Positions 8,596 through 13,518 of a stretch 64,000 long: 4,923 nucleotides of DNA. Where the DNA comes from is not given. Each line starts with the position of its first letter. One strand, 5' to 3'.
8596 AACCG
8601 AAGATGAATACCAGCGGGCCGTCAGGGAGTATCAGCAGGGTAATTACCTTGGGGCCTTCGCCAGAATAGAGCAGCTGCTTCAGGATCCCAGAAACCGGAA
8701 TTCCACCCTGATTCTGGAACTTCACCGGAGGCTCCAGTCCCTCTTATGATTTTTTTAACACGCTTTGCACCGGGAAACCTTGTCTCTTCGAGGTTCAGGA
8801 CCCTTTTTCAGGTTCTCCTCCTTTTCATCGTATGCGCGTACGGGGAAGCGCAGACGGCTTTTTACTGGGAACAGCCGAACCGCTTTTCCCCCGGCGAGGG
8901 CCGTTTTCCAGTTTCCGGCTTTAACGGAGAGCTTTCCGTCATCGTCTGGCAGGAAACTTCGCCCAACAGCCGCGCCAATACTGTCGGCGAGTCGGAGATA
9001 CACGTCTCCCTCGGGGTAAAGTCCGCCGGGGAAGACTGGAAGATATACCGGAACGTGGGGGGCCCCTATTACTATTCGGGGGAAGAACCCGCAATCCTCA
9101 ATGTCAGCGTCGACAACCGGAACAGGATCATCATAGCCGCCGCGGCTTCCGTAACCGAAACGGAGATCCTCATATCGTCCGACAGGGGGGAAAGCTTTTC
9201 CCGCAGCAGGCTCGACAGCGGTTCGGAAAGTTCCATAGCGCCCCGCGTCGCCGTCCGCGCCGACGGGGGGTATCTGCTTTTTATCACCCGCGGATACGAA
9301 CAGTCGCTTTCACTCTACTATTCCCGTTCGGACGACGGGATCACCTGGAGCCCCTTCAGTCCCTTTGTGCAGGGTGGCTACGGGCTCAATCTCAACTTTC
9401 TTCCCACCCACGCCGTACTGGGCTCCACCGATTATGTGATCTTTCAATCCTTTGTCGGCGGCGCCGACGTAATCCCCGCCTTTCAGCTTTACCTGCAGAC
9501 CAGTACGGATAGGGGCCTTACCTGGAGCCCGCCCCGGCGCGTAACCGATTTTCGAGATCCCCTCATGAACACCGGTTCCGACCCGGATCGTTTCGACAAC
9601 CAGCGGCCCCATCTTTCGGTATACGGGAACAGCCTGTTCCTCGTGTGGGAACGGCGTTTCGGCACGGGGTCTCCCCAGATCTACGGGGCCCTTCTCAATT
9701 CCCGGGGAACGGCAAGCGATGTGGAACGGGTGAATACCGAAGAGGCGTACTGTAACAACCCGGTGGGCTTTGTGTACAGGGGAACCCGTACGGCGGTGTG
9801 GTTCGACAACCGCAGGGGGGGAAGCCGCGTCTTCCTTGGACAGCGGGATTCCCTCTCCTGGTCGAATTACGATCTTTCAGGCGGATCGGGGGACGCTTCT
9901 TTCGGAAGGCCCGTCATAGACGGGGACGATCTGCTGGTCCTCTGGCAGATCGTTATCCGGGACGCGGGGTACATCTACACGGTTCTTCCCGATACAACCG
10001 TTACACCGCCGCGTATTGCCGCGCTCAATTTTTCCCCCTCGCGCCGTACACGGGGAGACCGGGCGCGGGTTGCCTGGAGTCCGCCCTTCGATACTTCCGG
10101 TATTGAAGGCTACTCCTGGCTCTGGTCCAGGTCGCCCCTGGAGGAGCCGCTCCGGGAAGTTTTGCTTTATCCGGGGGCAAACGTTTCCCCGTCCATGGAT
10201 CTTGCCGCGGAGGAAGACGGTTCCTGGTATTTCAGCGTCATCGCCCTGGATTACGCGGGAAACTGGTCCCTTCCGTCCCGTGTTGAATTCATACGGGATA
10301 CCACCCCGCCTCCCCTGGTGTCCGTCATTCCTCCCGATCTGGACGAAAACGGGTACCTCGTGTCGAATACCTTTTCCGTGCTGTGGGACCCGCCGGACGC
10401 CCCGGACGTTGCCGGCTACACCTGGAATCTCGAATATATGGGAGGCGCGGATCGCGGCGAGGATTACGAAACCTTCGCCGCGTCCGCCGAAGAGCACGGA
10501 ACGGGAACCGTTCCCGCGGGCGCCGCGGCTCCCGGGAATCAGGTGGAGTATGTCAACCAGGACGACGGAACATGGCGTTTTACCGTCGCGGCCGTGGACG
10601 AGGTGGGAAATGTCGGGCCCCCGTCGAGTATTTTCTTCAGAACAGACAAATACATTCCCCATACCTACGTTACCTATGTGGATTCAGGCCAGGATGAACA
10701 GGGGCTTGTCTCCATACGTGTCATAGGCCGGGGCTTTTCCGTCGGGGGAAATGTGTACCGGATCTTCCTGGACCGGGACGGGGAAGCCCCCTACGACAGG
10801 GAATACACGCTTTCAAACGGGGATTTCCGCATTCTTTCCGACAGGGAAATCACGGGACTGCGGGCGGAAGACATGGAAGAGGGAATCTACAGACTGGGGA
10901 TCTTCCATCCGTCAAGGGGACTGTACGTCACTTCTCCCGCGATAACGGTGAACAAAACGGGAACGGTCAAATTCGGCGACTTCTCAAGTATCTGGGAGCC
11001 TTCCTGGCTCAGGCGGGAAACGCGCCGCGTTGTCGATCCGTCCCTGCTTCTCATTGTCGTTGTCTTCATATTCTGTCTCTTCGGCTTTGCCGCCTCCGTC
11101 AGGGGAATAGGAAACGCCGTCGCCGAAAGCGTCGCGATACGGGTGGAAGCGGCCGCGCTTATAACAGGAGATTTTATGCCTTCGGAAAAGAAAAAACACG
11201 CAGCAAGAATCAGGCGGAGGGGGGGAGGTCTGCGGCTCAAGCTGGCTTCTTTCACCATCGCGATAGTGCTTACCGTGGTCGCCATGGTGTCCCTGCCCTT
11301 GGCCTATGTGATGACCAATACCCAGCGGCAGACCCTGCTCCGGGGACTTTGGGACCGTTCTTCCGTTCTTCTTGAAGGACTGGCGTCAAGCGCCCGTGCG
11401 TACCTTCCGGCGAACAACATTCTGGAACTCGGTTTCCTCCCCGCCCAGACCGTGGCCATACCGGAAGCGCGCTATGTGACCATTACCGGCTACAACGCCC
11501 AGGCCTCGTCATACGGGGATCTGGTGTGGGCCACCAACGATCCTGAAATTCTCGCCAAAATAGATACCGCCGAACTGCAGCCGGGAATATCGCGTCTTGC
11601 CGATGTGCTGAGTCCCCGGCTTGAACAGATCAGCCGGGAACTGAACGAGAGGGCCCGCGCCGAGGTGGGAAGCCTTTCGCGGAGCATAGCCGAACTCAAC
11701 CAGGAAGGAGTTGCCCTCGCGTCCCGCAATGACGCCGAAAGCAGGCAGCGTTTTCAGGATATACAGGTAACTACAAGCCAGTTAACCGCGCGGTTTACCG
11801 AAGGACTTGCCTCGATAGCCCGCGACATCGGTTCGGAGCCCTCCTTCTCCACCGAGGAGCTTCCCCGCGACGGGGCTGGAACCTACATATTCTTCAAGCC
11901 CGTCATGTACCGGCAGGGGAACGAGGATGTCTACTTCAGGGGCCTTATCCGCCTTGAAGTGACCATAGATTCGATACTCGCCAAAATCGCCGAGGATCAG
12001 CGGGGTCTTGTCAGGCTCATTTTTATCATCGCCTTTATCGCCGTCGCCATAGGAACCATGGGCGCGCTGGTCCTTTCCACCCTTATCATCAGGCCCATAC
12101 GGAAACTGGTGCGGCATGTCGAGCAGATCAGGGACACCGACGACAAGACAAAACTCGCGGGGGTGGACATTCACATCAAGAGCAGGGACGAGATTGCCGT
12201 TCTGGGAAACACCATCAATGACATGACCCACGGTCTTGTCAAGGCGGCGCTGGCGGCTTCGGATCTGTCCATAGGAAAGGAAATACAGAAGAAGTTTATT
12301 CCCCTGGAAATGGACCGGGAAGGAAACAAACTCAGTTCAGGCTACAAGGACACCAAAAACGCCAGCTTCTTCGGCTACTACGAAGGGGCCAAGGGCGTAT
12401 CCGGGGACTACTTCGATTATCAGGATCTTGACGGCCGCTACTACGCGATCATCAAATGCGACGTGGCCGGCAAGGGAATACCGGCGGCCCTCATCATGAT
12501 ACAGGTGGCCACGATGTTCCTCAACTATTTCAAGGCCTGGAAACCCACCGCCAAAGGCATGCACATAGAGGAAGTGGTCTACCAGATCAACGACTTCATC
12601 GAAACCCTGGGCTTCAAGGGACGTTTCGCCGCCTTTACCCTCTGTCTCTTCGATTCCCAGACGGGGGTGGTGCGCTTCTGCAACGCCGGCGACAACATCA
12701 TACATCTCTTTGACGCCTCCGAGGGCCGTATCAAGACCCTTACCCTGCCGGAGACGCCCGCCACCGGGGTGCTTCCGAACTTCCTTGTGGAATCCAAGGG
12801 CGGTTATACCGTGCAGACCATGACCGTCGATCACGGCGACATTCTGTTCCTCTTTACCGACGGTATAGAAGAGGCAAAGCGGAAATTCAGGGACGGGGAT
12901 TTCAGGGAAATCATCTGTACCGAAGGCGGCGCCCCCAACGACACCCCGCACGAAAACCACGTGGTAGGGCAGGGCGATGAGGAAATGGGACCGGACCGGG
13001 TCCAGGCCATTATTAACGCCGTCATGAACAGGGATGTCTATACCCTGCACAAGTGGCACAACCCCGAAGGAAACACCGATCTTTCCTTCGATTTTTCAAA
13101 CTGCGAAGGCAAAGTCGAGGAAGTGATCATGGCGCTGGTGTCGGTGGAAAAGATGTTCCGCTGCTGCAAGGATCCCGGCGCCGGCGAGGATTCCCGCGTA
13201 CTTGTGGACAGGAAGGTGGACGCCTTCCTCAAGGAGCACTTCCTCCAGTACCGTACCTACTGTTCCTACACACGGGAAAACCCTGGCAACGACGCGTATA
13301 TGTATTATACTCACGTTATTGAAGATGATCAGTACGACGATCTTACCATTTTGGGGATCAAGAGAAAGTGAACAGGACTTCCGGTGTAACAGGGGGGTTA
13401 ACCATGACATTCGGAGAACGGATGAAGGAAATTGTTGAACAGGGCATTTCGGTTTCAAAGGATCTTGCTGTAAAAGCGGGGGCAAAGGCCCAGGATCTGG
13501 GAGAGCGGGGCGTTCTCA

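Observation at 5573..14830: Translationally coupled four-gene operon: giant TPR protein, BNR-PP2C sensor, small coiled-coil protein, NahK-like sugar kinase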

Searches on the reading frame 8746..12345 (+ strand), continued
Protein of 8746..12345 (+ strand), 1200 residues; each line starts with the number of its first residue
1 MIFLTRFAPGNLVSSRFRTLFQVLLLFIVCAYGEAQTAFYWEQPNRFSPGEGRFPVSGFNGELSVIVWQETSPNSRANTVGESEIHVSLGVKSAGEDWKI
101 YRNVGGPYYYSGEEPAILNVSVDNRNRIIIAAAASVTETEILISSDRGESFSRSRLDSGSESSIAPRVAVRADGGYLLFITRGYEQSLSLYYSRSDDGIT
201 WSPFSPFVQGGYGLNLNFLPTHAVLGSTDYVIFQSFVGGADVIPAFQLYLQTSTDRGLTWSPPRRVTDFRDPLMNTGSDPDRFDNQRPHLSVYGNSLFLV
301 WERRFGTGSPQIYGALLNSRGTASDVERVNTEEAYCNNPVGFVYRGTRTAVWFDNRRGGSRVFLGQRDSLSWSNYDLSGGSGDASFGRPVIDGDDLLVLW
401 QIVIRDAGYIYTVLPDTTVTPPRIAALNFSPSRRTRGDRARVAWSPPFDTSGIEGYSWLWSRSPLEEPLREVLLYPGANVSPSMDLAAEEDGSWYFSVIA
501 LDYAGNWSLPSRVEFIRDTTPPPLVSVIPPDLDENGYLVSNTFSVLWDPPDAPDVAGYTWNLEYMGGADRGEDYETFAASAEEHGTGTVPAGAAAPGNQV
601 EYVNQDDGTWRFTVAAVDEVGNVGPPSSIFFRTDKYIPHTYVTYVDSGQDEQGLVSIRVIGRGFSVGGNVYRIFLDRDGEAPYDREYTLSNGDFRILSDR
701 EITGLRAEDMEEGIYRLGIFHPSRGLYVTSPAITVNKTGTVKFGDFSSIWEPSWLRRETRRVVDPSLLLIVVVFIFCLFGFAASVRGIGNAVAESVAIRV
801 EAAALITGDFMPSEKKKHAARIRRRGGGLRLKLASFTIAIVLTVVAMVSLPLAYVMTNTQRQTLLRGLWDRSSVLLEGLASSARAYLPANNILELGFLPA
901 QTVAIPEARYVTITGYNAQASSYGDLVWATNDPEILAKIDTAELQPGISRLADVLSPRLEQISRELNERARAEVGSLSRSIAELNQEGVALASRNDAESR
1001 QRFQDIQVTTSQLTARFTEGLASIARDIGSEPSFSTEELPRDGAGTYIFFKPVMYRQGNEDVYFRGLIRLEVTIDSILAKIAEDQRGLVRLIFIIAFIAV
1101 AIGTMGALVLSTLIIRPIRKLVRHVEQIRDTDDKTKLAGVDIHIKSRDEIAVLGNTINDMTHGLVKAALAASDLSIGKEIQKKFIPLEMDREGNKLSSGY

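Call 61: fold_search(model_id=the predicted structure, library=pdb)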
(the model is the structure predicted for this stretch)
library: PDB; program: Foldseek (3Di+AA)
matches with E <= 10: 1507; with E <= 0.001: 663
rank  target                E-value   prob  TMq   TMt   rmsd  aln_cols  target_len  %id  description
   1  9oz1_A                1.4e-14  1.00  0.12  0.18  31.2       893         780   10  Cryo-EM structure of chicken ROS1 in apo-state. Cryo-EM refinement is focused on the "leg" region of chicken ROS1. (released 2026-02-25)
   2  8q6t_I                1.7e-12  1.00  0.12  0.13  71.8       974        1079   10  Helical reconstruction of the relaxed thick filament from FIB milled left ventricular mouse myofibrils (released 2023-11-01)
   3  5muk                  2.6e-12  1.00  0.23  0.65   6.9       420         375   16  Glycoside Hydrolase BT3686 (released 2017-04-26)
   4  5mul                  6.6e-12  1.00  0.23  0.65   6.9       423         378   16  Glycoside Hydrolase BT3686 bound to Glucuronic Acid (released 2017-04-26)
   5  8g4l_am               6.6e-12  1.00  0.12  0.12  76.3       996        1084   10  Cryo-EM structure of the human cardiac myosin filament (released 2023-11-01)
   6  1wcq_A                1.0e-11  1.00  0.19  0.34  28.3       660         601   12  Mutagenesis of the Nucleophilic Tyrosine in a Bacterial Sialidase to Phenylalanine. (released 2005-10-12)
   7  1eut                  2.1e-11  1.00  0.17  0.31  28.9       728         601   12  SIALIDASE, LARGE 68KD FORM, COMPLEXED WITH GALACTOSE (released 1997-01-11)
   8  2ber                  3.7e-11  1.00  0.19  0.35  26.9       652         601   12  Y370G Active Site Mutant of the Sialidase from Micromonospora viridifaciens in complex with beta-Neu5Ac (sialic acid). (released 2005-04-04)
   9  5c86                  4.1e-11  1.00  0.21  0.46  18.2       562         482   11  Novel fungal alcohol oxidase with catalytic diversity among the AA5 family, apo form (released 2015-07-08)
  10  2bzd_A                7.1e-11  1.00  0.19  0.34  28.5       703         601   13  Galactose recognition by the carbohydrate-binding module of a bacterial sialidase. (released 2005-08-19)
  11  6byt_A                1.0e-10  1.00  0.23  0.50   8.1       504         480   12  Complex structure of LOR107 mutant (R320) with tetrasaccharide substrate (released 2018-02-07)
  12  1wcq_C                1.1e-10  1.00  0.20  0.36  27.9       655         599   13  Mutagenesis of the Nucleophilic Tyrosine in a Bacterial Sialidase to Phenylalanine. (released 2005-10-12)
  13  4mmz_A                1.1e-10  1.00  0.19  0.23  35.2       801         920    8  Integrin AlphaVBeta3 ectodomain bound to an antagonistic tenth domain of Fibronectin (released 2014-03-26)
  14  7esn_A                1.4e-10  1.00  0.24  0.59   6.9       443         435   14  Crystal structure of a L-rhamnose-alpha-1,4-D-glucuronate lyase from Fusarium oxysporum 12S, H105F Rha-GlcA complex (released 2021-08-04)
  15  7esl                  1.4e-10  1.00  0.23  0.59   8.1       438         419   14  Crystal structure of a L-rhamnose-alpha-1,4-D-glucuronate lyase from Fusarium oxysporum 12S, N247A N-glycan free form (released 2021-08-04)
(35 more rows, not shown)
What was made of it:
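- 8746..13371 (+): 1541-aa membrane sensor phosphatase. Window coordinates: signal/anchor 8788-8850; BNR beta-propeller 8863-9990; three Ig-like sandwiches 10003-10950; TM1 11041-11109; basic cytoplasmic loop; TM2 11245-11316; second periplasmic alpha/beta domain 11353-12000; TM3 12007-12081; HAMP 12073-12237; PP2C/SpoIIE 12394-13368. Foldseek matches to GH145 BT3686 (TMt 0.65), sialidases, PL24/42 lyases and the BT4663 sensor domain (call 61).
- On Sialidase (GH33) / BNR propeller: Foldseek matches to GH145 (TMt 0.65), GH33 sialidases and PL24/42 (call 61).
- BNR propellers and the resemblance to Bacteroides HTCS glycan sensors (call 61) keep a glycan signal possible. The BNR propeller with Ig-like domains resembles glycan-active enzymes and the BT4663 glycan-sensor ectodomain (call 61).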

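Call 62: list_cluster_members(proteins=[P0201, P0194, P0295, P0213, P0206, P0246, P0297, P0271, P0233, P0266])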
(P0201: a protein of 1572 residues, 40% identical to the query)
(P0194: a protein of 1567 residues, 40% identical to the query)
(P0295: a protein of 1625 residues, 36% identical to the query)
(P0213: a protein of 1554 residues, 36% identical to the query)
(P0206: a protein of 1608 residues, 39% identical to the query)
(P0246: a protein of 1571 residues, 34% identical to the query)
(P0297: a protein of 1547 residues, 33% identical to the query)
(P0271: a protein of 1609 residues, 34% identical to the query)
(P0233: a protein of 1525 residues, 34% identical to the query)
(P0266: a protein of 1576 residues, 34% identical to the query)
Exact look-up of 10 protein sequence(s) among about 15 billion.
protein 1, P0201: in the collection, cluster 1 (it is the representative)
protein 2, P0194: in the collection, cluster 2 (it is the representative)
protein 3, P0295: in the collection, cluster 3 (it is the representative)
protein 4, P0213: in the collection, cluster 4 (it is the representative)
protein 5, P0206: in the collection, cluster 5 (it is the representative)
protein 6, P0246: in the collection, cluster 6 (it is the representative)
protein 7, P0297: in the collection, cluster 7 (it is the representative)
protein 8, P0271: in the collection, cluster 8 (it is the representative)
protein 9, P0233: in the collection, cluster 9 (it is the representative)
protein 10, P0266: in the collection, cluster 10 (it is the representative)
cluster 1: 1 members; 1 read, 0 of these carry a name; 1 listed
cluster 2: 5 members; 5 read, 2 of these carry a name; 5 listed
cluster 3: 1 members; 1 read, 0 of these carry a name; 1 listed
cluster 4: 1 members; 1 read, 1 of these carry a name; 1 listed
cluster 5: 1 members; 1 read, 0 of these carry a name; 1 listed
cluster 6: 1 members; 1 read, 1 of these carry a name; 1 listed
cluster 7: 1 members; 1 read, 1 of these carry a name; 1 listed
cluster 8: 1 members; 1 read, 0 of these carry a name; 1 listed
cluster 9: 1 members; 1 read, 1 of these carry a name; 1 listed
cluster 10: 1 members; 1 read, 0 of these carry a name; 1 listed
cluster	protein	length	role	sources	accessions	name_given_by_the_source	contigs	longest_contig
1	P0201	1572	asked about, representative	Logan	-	-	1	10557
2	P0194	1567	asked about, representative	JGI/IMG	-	-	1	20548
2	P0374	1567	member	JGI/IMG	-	hypothetical protein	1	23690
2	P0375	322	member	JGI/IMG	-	hypothetical protein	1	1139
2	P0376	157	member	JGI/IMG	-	-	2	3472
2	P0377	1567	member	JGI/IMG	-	-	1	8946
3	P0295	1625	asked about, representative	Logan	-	-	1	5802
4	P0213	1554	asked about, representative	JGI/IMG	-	hypothetical protein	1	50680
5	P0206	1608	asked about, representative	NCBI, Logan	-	-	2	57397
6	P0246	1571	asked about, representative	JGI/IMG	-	serine phosphatase RsbU (regulator of sigma subunit)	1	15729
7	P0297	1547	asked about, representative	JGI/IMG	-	serine phosphatase RsbU (regulator of sigma subunit)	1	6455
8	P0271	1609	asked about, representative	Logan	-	-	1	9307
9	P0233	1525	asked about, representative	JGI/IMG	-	HAMP domain-containing protein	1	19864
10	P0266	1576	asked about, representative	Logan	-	-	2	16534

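Call 63: find_encoding_contigs(protein=P0314, flank=7000, max_places=1)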
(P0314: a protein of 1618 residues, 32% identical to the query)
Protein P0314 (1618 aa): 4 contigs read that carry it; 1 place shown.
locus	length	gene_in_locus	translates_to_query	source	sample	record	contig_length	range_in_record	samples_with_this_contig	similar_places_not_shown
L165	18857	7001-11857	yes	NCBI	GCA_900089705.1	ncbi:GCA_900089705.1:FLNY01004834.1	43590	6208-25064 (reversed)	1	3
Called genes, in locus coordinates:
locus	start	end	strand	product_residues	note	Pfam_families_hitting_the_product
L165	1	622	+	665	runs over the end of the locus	PF00270:DEAD (faint), PF04851:ResIII, PF17757:UvrB_inter, PF27431:UvrB_3rd, PF00271:Helicase_C, PF12344:UvrB, PF02151:UVR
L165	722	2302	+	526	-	PF02985:HEAT (faint), PF13646:HEAT_2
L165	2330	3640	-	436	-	PF03687:UPF0164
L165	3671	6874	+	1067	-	PF27421:TP_0855_helical, PF27427:TP_0855_C (weak)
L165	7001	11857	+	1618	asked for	PF00672:HAMP (faint), PF07228:SpoIIE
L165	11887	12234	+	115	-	-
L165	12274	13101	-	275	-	PF08282:Hydrolase_3, PF05116:S6PP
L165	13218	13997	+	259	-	PF02405:MlaE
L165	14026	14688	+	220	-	PF00005:ABC_tran, PF13304:AAA_21 (faint)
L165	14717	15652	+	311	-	PF02470:MlaD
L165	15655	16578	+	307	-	-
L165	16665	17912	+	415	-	PF00669:Flagellin_N, PF07196:Flagellin_IN (weak)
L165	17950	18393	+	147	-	PF02623:FliW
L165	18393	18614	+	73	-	PF02599:CsrA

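Call 64: find_encoding_contigs(protein=P0244, flank=7000, max_places=1)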
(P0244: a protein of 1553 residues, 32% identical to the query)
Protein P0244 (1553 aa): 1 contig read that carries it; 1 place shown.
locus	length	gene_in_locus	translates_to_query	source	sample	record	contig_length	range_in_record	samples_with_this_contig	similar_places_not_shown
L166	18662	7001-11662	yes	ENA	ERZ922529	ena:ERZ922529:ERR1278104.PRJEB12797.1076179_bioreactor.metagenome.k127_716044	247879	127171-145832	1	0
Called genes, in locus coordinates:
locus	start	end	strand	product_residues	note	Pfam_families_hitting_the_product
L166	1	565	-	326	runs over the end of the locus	PF03781:FGE-sulfatase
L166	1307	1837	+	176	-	PF09917:DUF2147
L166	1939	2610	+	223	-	PF16258:DUF4912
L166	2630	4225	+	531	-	PF03065:Glyco_hydro_57, PF09210:BE_C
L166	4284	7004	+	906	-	PF27421:TP_0855_helical, PF27427:TP_0855_C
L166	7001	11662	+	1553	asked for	PF13088:BNR_2 (faint), PF07495:Y_Y_Y (faint), PF07228:SpoIIE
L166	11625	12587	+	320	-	PF01545:Cation_efflux, PF16916:ZT_dimer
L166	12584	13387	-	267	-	PF02557:VanY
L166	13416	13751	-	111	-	PF01740:STAS, PF13466:STAS_2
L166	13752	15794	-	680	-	PF07228:SpoIIE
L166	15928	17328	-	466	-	PF07228:SpoIIE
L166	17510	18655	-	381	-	PF00226:DnaJ, PF01556:DnaJ_C, PF00684:DnaJ_CXXCXGXG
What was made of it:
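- On Partner-switching system (RsbU-RsbV-RsbW type): One distant locus (L166) has STAS plus two SpoIIE genes about 2 kb away on the other strand (call 64).
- Closest known: Bacteroides hybrid two-component system periplasmic glycan sensors. Same: Foldseek E is about 3e-10 (call 61), and a faint Y_Y_Y Pfam hit occurs in one orthologue (call 64).
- UPF0164 is missing next to the pair in L166 (call 64).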

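Call 65: find_encoding_contigs(protein=P0169, flank=7000, max_places=1)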
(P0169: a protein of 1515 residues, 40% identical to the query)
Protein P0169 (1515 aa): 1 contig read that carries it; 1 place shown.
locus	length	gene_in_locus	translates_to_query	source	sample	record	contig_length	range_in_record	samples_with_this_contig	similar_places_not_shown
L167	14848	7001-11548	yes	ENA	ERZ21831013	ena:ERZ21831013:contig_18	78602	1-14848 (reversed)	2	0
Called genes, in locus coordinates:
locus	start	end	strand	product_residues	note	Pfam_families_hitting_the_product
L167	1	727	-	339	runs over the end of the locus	PF03783:CsgG (weak)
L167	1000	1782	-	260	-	PF01189:Methyltr_RsmB-F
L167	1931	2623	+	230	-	-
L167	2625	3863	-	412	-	PF03687:UPF0164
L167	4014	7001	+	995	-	PF27421:TP_0855_helical, PF27427:TP_0855_C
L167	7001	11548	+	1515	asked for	PF00672:HAMP (faint), PF07228:SpoIIE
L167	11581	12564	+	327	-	-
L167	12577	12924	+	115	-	PF12773:DZR (weak)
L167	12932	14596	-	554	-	PF08308:PEGA, PF13620:CarboxypepD_reg (faint), PF08308:PEGA (weak)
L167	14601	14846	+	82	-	?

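Call 72: search_protein_families(library=pfam, proteins=[L163:12616-13146:+, L164:12528-13430:+], max_evalue=0.001)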
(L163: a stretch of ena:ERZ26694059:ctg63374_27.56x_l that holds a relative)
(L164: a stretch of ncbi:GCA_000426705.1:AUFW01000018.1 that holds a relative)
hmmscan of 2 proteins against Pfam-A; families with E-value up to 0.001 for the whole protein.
L163:12616-13146:+ (176 aa): 0 families

L164:12528-13430:+ (300 aa): 0 families

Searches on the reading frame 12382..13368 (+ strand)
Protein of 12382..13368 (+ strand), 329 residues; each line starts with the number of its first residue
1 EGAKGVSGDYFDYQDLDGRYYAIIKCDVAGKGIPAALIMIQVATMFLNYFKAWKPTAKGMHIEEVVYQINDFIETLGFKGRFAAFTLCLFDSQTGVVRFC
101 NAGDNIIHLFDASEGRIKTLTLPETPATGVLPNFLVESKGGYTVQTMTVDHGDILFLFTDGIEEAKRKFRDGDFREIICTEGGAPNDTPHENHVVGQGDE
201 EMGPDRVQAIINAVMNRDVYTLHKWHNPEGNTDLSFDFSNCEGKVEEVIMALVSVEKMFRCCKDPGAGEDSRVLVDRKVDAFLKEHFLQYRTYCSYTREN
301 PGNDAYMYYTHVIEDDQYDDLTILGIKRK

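Call 30: find_related_loci(query=window:12382-13368:+, collection=metagenome_contigs, flank=10000)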
Query window:12382-13368:+ (329 aa) in metagenome_contigs; peptide patterns used: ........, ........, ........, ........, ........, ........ (x = any residue, [..] = any of these).
230 stretches matched a pattern; 185 encode a relative of the query (tblastn E <= 1e-3); the best 80 are kept; 80 distinct loci.
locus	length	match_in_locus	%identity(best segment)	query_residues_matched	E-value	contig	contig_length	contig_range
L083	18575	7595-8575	84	1-329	0e+0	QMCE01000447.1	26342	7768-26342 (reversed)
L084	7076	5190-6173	84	1-329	0e+0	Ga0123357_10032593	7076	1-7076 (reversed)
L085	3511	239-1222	85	1-329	0e+0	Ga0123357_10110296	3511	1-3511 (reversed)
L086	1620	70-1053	85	1-329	0e+0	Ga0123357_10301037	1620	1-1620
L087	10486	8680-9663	84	1-329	0e+0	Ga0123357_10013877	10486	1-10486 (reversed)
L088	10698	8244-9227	84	1-329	0e+0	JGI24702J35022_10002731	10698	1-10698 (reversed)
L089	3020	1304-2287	82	1-329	0e+0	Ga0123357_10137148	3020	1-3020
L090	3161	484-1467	83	1-329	0e+0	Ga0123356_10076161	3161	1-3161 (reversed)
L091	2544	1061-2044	82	1-329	0e+0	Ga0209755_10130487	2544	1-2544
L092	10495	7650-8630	80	1-329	0e+0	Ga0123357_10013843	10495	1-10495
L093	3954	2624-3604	81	1-329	0e+0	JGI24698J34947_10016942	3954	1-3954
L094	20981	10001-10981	81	1-329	0e+0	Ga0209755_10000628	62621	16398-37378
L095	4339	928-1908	81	1-329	0e+0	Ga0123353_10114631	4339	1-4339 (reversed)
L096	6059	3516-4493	81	1-329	0e+0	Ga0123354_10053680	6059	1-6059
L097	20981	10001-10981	80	1-329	0e+0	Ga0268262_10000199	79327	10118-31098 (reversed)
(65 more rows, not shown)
